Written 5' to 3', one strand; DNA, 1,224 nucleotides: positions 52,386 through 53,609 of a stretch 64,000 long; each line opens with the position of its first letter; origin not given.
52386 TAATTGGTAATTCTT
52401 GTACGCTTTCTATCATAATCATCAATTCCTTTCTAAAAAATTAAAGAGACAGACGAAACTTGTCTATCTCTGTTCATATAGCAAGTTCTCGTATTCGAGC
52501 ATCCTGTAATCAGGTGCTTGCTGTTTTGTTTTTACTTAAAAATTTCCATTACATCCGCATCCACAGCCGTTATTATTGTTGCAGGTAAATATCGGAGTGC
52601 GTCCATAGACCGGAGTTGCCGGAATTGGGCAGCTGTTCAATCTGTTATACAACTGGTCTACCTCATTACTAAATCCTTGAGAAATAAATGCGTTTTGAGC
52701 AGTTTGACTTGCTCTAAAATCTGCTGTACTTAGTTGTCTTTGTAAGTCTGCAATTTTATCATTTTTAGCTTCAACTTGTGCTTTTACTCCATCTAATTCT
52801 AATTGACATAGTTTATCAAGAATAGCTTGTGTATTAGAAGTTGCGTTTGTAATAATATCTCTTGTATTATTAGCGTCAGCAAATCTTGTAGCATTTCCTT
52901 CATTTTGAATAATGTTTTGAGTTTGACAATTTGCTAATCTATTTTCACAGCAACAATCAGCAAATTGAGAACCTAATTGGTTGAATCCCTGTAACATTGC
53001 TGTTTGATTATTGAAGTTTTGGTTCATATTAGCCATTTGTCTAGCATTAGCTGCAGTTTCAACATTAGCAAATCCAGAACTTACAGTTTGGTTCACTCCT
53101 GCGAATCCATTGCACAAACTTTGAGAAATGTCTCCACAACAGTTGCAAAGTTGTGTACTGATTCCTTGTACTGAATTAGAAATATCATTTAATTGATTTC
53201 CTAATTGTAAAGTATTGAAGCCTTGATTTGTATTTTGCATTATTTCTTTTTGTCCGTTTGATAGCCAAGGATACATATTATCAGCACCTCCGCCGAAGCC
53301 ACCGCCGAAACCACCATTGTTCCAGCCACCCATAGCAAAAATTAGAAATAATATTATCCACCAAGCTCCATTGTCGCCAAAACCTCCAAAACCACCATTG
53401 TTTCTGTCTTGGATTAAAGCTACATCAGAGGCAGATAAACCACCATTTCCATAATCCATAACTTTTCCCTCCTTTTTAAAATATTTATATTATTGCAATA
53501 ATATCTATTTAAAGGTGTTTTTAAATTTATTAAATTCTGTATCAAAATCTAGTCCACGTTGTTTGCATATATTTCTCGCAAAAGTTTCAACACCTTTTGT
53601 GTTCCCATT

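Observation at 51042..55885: Late-operon cassette of sporulation/exosporium-like and membrane proteins between the fiber and capsid genes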

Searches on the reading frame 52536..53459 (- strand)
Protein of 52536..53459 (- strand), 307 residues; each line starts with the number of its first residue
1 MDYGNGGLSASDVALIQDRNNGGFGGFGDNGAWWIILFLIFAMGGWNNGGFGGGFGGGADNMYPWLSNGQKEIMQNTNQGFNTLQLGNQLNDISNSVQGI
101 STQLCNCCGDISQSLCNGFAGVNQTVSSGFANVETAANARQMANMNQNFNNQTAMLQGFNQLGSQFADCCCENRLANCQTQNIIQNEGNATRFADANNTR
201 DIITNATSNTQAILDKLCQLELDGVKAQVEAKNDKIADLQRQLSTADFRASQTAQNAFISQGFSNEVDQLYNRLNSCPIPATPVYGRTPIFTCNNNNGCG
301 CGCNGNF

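Call 3: search_protein_families(library=pfam, max_evalue=1, proteins=[window:52536-53459:-])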
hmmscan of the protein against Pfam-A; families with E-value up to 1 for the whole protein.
window:52536-53459:- (307 aa): 3 families
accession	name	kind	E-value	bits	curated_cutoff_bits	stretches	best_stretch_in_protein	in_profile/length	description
PF19793.4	DUF6277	-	0.0014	19.3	32.8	1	192-274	37-114/117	Family of unknown function (DUF6277)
PF16326.10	ABC_tran_CTD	-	0.19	12.4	32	1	219-252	7-40/69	ABC transporter C-terminal domain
PF17098.10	Wtap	-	0.68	10.3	35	1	196-255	27-87/155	WTAP/Mum2p family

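Call 4: search_protein_families(library=phrogs, max_evalue=0.1, proteins=[window:52536-53459:-])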
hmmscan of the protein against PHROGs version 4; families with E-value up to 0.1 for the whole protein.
window:52536-53459:- (307 aa): 2 families
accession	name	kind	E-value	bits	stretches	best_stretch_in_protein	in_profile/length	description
phrog_16490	-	unknown function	3.3e-29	103.4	2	113-305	82-283/286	-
phrog_9288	-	unknown function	0.00013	22.7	0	11-255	2-216/234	-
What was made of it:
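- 52536..53459 (-): g6: a 307-aa Gly/Asn/Gln/Cys-rich, all-helical protein. It has the N-terminal motif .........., the hydrophobic segment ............, an invariant CCC, a coiled coil, CP(V/I)P and a C-terminal CGCG tail. It is the core of the module. PHROG 16490, E 3e-29 (call 4).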

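Call 11: search_dna_similar(query=window:52536-53459:-, collection=phages, mode=protein, max_rows=30, max_evalue=0.001)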
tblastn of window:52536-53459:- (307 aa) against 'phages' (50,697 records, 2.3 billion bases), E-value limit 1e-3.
Records with a match: 27; places in all: 27; records where one place covers at least 80% of the query: 3.
Best place of each record, by identity: <60% 27.
By first word of the organism name: Bacteriophage 16; Dulem 4; bajarodcaudo 2; Butyrivibrio 1; Clostridium 1; Bacteroides 1; uncultured 1; Vibrio 1.
By host as written in the record: - 18; Propithecus coquereli 2; Butyrivibrio fibrisolvens DSM 3071 1; Varecia variegata 1; Peromyscus fraterculus 1; Clostridium perfringens 1; Bacteroides uniformis MB20-41 1; Eulemur fulvus collaris 1; and 1 more.
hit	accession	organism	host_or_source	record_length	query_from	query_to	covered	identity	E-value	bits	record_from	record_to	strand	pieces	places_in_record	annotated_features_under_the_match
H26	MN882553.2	Butyrivibrio virus Ceridwen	Butyrivibrio fibrisolvens DSM 3071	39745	60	292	76%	50.6%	8e-60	211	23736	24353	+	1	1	hypothetical protein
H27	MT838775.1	Bacteriophage sp.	human fecal samples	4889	5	284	91%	31.0%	2e-13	77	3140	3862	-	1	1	record has no annotation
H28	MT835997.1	Bacteriophage sp.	human fecal samples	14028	5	284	91%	31.0%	2e-13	76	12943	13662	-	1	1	record has no annotation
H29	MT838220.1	Bacteriophage sp.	human fecal samples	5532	32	281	81%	33.2%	5e-19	93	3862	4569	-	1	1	record has no annotation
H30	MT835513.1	Bacteriophage sp.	human fecal samples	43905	33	255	73%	33.9%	6e-11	69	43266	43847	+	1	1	record has no annotation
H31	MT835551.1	Bacteriophage sp.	human fecal samples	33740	86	284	65%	31.7%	4e-9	64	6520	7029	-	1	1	record has no annotation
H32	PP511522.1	Dulem virus 35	Varecia variegata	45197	111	290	59%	34.9%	3e-11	70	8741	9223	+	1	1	hypothetical protein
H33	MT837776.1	Bacteriophage sp.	human fecal samples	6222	90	284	64%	32.0%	1e-14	80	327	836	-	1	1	record has no annotation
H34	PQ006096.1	bajarodcaudo virus 5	Peromyscus fraterculus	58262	90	284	64%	32.0%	2e-9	64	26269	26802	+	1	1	hypothetical protein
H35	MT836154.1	Bacteriophage sp.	human fecal samples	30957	92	284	63%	30.9%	2e-13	77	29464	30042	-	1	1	record has no annotation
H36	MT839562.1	Bacteriophage sp.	human fecal samples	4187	111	284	57%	33.9%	1e-14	80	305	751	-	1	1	record has no annotation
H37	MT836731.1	Bacteriophage sp.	human fecal samples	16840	92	284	63%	29.5%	1e-11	71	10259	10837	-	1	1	record has no annotation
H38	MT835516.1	Bacteriophage sp.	human fecal samples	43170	111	284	57%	32.6%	1e-12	74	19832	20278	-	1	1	record has no annotation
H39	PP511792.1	Dulem virus 33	Propithecus coquereli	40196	111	283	56%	31.8%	2e-11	71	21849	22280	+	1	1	hypothetical protein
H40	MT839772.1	Bacteriophage sp.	human fecal samples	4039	111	284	57%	31.5%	2e-12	73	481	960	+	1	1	record has no annotation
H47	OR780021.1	Clostridium phage XP41-N3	Clostridium perfringens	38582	156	285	42%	31.5%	2e-4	49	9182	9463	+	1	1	hypothetical protein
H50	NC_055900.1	uncultured phage cr125_1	human feces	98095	158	281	40%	32.2%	1e-4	50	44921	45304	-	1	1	spike protein/glycoprotein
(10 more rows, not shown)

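Call 13: get_annotated_region(hit=H26, flank=9000)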
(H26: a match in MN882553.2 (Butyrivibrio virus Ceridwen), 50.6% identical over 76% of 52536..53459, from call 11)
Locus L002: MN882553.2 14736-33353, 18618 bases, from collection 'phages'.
description: Butyrivibrio virus Ceridwen, complete genome.
organism: Butyrivibrio virus Ceridwen (NCBI taxid 2696359)
taxonomy: Viruses; Duplodnaviria; Heunggongvirae; Uroviricota; Caudoviricetes
host: Butyrivibrio fibrisolvens DSM 3071; source: -; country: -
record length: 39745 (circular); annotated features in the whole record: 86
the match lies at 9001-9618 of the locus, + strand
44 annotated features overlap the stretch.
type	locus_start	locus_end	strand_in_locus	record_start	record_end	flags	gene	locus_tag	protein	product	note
CDS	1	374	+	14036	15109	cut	-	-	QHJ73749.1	endopeptidase tail protein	Similar to endopeptidase tail protein of Paenibacillus phage Harrison (YP_009193829.1) and Paenibacillus phage Vegas ...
CDS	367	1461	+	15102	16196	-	-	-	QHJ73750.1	hypothetical protein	Hypothetical coding region with unknown function. ORF predicted by GeneMarkS-2, Glimmer3, Phanotate-v1.1.2, ...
CDS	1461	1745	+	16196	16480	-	-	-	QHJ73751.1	hypothetical protein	Hypothetical coding region with unknown function. ORF predicted by GeneMarkS-2, Glimmer3, Phanotate-v1.1.2, ...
regulatory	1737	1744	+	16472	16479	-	-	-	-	promoter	promoter predicted by PhagePromoter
CDS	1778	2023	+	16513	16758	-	-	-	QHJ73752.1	hypothetical protein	Hypothetical coding region with unknown function. ORF predicted by GeneMarkS-2, Glimmer3, Phanotate-v1.1.2, ...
repeat_region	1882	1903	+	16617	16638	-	-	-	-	-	Score 52: 20/22 (90%25) matches%2C 0 gaps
repeat_region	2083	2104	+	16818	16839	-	-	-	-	-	Score 52: 20/22 (90%25) matches%2C 0 gaps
CDS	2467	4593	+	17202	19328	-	-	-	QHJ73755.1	hypothetical protein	Hypothetical coding region with unknown function. ORF predicted by Phanotate-v1.1.2, Prodigal-v2.6.3.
CDS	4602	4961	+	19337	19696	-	-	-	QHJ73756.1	hypothetical protein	Hypothetical coding region with unknown function. ORF predicted by GeneMarkS-2, Glimmer3, Phanotate-v1.1.2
CDS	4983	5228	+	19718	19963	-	-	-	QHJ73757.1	hypothetical protein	Hypothetical coding region with unknown function. ORF predicted by GeneMarkS-2, Glimmer3, Phanotate-v1.1.2, ...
regulatory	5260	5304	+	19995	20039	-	-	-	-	terminator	Predicted by FindTerm v2.8.1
CDS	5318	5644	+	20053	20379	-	-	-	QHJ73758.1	hypothetical protein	Hypothetical coding region with unknown function. ORF predicted by Phanotate-v1.1.2, Prodigal-v2.6.3. Alternative ORF ...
CDS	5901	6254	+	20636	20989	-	-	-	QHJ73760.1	hypothetical protein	Hypothetical coding region with unknown function. ORF predicted by GeneMarkS-2, Glimmer3, Phanotate-v1.1.2, ...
CDS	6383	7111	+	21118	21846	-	-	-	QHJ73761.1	hypothetical protein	Pfam endo-beta-N-acetylglucosaminidase domain 17-157bp (PF01832.20), putative peptidoglycan binding domain 1 184-239bp ...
regulatory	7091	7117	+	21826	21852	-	-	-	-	promoter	promoter predicted by PhagePromoter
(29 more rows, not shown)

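Call 14: get_annotated_region(hit=H32, flank=6000)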
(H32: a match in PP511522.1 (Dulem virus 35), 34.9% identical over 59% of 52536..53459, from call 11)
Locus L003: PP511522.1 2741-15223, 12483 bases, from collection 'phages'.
description: Dulem virus 35 isolate Duke_24FS_4, complete genome.
organism: Dulem virus 35 (NCBI taxid 3145753)
taxonomy: Viruses; Duplodnaviria; Heunggongvirae; Uroviricota; Caudoviricetes
host: Varecia variegata; source: feces; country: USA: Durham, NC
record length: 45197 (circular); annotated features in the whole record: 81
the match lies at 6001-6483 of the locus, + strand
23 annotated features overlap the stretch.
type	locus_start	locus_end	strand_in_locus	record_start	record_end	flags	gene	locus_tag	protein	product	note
CDS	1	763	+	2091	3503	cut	-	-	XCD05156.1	portal protein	-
CDS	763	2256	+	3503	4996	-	-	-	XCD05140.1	hypothetical protein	-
CDS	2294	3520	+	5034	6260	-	-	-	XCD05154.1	minor capsid protein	-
CDS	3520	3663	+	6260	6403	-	-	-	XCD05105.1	hypothetical protein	-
CDS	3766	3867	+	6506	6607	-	-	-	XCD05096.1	hypothetical protein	-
CDS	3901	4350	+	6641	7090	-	-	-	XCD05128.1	hypothetical protein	-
CDS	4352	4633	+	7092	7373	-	-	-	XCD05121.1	hypothetical protein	-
CDS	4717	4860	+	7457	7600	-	-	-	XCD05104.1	hypothetical protein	-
CDS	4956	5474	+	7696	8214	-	-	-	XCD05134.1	hypothetical protein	-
CDS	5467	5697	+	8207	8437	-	-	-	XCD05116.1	hypothetical protein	-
CDS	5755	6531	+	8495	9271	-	-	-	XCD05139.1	hypothetical protein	-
CDS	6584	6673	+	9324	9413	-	-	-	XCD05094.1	hypothetical protein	-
CDS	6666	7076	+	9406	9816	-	-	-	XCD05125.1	hypothetical protein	-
CDS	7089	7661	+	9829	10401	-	-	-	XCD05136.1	hypothetical protein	-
CDS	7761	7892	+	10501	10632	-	-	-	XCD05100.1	hypothetical protein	-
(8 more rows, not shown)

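Call 18: search_protein_families(library=ncbifam, max_evalue=1, proteins=[window:52536-53459:-])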
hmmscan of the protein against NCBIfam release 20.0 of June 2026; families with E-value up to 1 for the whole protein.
window:52536-53459:- (307 aa): 4 families
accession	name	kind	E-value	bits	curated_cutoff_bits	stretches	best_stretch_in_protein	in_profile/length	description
NF012159.0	polymyxin_MCR2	exception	0.038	12.8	1200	1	129-196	370-438/538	MCR-2 family phosphoethanolamine--lipid A transferase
NF000465.1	polymyxin_MCR1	exception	0.043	12.7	1100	1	128-196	371-440/541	MCR-1 family phosphoethanolamine--lipid A transferase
NF050005.1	ABC_ATPase_Uup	equivalog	0.054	11.7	900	1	187-258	538-610/636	ATP-binding cassette ATPase Uup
NF008358.0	PRK11147.1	equivalog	0.066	11.4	936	1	178-256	528-604/635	ABC transporter ATP-binding protein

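Call 32: find_homologous_proteins(query=window:52536-53459:-, max_evalue=0.001)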
Query window:52536-53459:- (307 aa): 8000 proteins with E <= 0.001 among 8000 candidates; the best 120 are listed.
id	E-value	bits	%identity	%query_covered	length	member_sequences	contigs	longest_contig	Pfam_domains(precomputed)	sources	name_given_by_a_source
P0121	1.8e-201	686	100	100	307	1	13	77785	-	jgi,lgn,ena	-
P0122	7.7e-201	684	100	100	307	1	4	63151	-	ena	-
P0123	2.5e-200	682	99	100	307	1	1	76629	-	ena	-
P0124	2.5e-199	679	98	100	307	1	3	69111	-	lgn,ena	-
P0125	3.5e-196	669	97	100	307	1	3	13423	-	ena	-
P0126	3.1e-179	613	88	97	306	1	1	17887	-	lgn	-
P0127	1.5e-178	611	87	97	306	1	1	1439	-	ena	-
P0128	2.2e-178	610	87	97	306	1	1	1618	-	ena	-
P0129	3.9e-177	606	92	100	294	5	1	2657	-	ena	-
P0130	1.5e-176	604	88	95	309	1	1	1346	-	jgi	jgi:hypothetical protein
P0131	3.3e-176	603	88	95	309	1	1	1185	-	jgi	jgi:hypothetical protein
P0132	4.9e-174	596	87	96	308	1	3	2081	-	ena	-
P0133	6.6e-173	592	91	95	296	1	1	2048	-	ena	-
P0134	1.6e-172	591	91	95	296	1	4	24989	-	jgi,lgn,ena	jgi:hypothetical protein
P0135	4.1e-172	590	91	95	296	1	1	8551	-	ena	-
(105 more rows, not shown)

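Call 64: get_annotated_region(hit=H50, flank=4000)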
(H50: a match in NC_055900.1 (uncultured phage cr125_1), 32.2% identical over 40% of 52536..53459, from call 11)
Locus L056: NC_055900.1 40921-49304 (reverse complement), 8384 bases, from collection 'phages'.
description: CrAssphage cr125_1, complete genome.
organism: uncultured phage cr125_1 (NCBI taxid 2772091)
taxonomy: Viruses; Duplodnaviria; Heunggongvirae; Uroviricota; Caudoviricetes; Crassvirales; Suoliviridae; Uncouvirinae; Aurodevirus; Aurodevirus hominis
host: -; source: human feces; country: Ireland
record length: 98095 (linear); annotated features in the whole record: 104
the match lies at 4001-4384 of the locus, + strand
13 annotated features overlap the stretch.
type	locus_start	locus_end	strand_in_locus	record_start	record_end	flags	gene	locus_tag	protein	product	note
CDS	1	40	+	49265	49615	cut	-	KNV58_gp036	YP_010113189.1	hypothetical protein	gp_77311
CDS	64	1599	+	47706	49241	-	-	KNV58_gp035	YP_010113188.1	hypothetical protein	gp_77310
CDS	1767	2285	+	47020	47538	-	-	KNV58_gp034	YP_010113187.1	holin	gp_77309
CDS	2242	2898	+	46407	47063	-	-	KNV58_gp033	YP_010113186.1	lysis regulatory protein-like protein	gp_77308; Similar to phage lysis regulatory protein LysB, cell division protein FtsL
CDS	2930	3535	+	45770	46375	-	-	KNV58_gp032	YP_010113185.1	RNA polymerase sigma factor/ubiquitin-like protein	gp_77307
CDS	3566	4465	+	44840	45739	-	-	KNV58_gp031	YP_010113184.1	spike protein/glycoprotein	gp_77306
CDS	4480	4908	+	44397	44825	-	-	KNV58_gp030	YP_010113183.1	hypothetical protein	gp_77305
CDS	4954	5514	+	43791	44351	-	-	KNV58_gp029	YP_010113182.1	hypothetical protein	gp_77304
CDS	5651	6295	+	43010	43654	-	-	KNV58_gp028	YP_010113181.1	virion structural protein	gp_77303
CDS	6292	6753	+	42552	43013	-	-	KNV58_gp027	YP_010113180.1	peptidoglycan-associated protein-like protein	gp_77302; Similar to peptidoglycan-associated proteinhistidine kinase response regulator, glycine zipper domain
CDS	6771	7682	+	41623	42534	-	-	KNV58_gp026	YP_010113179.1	tail tubular protein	gp_77301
CDS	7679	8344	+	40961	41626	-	-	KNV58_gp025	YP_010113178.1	homing endonuclease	gp_77300; Intron endonuclease, GIY-YIG intron endonuclease domain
CDS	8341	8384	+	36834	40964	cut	-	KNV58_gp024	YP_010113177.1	virion structural protein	gp_77299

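Call 65: get_annotated_region(hit=H47, flank=5000)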
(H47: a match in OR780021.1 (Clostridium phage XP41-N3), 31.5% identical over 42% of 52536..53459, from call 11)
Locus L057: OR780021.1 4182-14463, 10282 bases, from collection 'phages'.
description: Clostridium phage XP41-N3, complete genome.
organism: Clostridium phage XP41-N3 (NCBI taxid 3093939)
taxonomy: Viruses; Duplodnaviria; Heunggongvirae; Uroviricota; Caudoviricetes
host: Clostridium perfringens; source: sewage; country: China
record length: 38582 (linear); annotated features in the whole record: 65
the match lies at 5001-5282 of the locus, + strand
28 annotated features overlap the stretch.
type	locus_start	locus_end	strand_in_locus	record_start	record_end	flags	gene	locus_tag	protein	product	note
CDS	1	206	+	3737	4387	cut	-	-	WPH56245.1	N-acetylmuramoyl-L-alanine amidase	-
CDS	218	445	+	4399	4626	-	-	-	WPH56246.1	holin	-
CDS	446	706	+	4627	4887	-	-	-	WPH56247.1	hypothetical protein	-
CDS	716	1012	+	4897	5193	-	-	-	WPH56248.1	hypothetical protein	-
CDS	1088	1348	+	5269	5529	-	-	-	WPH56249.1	hypothetical protein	-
CDS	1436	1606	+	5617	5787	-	-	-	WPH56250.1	hypothetical protein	-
CDS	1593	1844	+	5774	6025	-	-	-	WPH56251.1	hypothetical protein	-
CDS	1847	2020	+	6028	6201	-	-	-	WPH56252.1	hypothetical protein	-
CDS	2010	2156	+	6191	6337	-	-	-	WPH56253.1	hypothetical protein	-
CDS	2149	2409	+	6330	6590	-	-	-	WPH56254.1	hypothetical protein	-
CDS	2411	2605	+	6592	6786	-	-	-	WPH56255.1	hypothetical protein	-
CDS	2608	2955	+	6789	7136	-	-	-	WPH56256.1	hypothetical protein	-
CDS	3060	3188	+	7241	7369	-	-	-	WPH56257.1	hypothetical protein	-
CDS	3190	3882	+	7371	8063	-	-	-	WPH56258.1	antirepressor protein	-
CDS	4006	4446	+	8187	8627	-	-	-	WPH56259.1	hypothetical protein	-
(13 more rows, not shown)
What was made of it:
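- One carrier, phage XP41-N3, infects the spore-former C. perfringens (call 65).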

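Call 70: search_protein_families(library=padloc, max_evalue=0.1, proteins=[window:52536-53459:-])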
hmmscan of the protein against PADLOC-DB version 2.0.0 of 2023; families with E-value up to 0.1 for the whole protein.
window:52536-53459:- (307 aa): 1 family
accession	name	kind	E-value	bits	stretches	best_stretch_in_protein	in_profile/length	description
PDLC02488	BrxC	-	0.089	8.7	0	184-275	1046-1140/1240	BrxC-PglY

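Call 71: search_protein_families(library=pfam, max_evalue=0.1, proteins=[L056:2930-3535:+, L057:4006-4446:+, L057:4713-5348:+, L057:5433-5810:+])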
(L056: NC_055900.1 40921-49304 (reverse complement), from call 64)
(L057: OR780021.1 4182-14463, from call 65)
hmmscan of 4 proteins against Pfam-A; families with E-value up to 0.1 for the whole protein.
L056:2930-3535:+ (201 aa): 1 family
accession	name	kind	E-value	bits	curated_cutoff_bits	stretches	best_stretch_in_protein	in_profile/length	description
PF25223.1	DUF7841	-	2.8e-43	147.2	25.2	1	7-115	4-113/114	Domain of unknown function (DUF7841)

L057:4006-4446:+ (146 aa): 1 family
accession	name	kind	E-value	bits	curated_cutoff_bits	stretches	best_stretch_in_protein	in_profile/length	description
PF23267.1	ENOX1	-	0.081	13.4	27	0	111-136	10-35/110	ENOX1-like domain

L057:4713-5348:+ (211 aa): 3 families
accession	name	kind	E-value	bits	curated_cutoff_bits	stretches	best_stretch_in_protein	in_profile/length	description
PF03698.18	UPF0180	-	0.0093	16.6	25.4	1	85-149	12-76/77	Uncharacterised protein family (UPF0180)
PF16125.10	DUF4837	-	0.067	12.6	25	1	125-170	95-141/295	Domain of unknown function (DUF4837)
PF05103.18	DivIVA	-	0.089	13.2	28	0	94-163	52-120/131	DivIVA protein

L057:5433-5810:+ (125 aa): 0 families

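Call 78: predict_structure(alignment_id=A6)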
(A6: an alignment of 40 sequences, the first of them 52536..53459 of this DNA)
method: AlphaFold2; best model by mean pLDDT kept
length: 307 residues; sequences in the alignment: 40
mean_pLDDT: 36.9   pTM: 0.17
mean pLDDT of the five models: 36.9, 33.7, 32.8, 32.5, 31.0
residues with pLDDT >= 90: 0; 70-90: 0; 50-70: 12; < 50: 295
segments of 3 or more residues with pLDDT < 50: 1-34, 41-234, 239-244, 246-252, 254-289, 291-307
pLDDT, mean of each block of 10 residues (from residue 1): 38 43 37 52 38 28 31 30 34 35 32 34 31 32 35 32 31 30 31 34 37 36 42 47 46 43 43 42 43 40 37
secondary structure, 60 per line:
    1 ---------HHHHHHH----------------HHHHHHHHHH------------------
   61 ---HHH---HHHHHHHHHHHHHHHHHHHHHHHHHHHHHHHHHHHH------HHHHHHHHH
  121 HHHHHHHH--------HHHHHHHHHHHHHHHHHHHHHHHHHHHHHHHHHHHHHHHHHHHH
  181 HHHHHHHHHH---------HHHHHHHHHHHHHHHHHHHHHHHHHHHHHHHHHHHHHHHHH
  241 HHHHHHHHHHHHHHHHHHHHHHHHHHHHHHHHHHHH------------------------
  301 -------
elements in order: H10-16 H33-42 H70-105 H112-128 H137-190 H200-276
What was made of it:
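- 52536..53459 (-): The AlphaFold2 model is unusable (pLDDT 37) and predicts helices only (call 78).
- The g6 structure could not be predicted (pLDDT 37; call 78).
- Tried and rejected: AlphaFold2 on a 40-sequence alignment gave mean pLDDT 37, so it is unusable and no fold search was run on it (call 78).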

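Call 108: search_solved_structures(query=A5, max_evalue=10)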
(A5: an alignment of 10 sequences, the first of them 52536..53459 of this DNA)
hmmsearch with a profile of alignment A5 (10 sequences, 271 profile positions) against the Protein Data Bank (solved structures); distinct sequences matched with E-value up to 10: 37.
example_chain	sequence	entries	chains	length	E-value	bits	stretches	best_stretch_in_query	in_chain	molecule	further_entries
8i8b_A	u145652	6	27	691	0.08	15.6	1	154-240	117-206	Viral capsid associated protein | Capsid-associated protein VP80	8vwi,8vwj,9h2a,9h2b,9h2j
4zry_A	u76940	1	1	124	0.41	13.3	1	60-151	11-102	Keratin, type I cytoskeletal 10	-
3pp5_A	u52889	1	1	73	0.59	12.8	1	167-204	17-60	Brk1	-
12zn_B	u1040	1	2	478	0.87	12.2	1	186-249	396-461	Septin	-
1aep_A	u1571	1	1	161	1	12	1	65-137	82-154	APOLIPOPHORIN III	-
6uui_X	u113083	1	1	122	1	12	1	60-151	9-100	Keratin, type I cytoskeletal 10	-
4f3z_B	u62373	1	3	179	1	11.9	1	41-171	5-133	Hemagglutinin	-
1b9l_A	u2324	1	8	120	1.2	11.8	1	160-219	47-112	PROTEIN (EPIMERASE)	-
1ls4_A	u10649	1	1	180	1.5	11.5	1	65-137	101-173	Apolipophorin-III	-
3hto_B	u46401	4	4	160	1.5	11.5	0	41-119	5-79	Hemagglutinin HA2 chain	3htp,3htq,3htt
8v0d_B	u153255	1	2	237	1.9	11.1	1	41-87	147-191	Ubch5B-RING3 of MIB1 fusion protein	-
4jtv_B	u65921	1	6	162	2.5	10.7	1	41-137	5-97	Hemagglutinin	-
1eq1_A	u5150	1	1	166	2.7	10.6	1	60-204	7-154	APOLIPOPHORIN-III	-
3ztn_B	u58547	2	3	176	2.8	10.5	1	41-136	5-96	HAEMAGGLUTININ | Hemagglutinin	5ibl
3lzg_B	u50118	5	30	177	2.9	10.5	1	41-136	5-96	Hemagglutinin, HA2 SUBUNIT | Hemagglutinin HA2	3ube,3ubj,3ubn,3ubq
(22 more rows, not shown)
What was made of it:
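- Many non-significant profile matches to influenza HA2 residues 5-132 (E 1-9; call 108) reflect this layout.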

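Call 110: search_protein_representatives(protein=window:52536-53459:-)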
Query: 307 residues. Proteins with E-value up to 0.001 (for the whole library): 947; up to 1e-10: 454; up to 1e-30: 132. The best 150 are listed.
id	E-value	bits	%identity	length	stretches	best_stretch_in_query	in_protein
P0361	2.1e-99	349.4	65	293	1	20-304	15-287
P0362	2.5e-99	349.1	66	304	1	1-288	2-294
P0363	8.2e-96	337.5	65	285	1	13-307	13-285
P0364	3.2e-95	335.6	62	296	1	4-305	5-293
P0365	2.7e-93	329.3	64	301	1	3-306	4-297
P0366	3.4e-75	269.8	58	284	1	6-306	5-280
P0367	1.1e-71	258.3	54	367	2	97-304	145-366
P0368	1.5e-68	248.0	62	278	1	20-304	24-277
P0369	2.0e-67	244.3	54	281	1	21-300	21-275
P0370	1.0e-66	242.0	47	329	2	99-304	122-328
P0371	1.4e-62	228.4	56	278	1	20-301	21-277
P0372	4.0e-62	226.9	53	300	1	20-305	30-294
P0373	3.4e-61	223.8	47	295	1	4-305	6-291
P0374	3.9e-61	223.6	50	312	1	18-306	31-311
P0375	4.2e-61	223.6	57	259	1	23-303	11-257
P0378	2.7e-55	204.5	49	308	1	3-307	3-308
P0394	1.1e-48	182.7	42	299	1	21-302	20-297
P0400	1.9e-46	175.4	44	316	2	21-306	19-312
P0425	8.4e-40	153.6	38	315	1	21-302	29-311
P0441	4.2e-37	144.7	37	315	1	2-307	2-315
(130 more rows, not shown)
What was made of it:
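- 52536..53459 (-): 947 clusters at 50% identity with E <= 1e-3, all about 200-370 aa and stand-alone (call 110).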
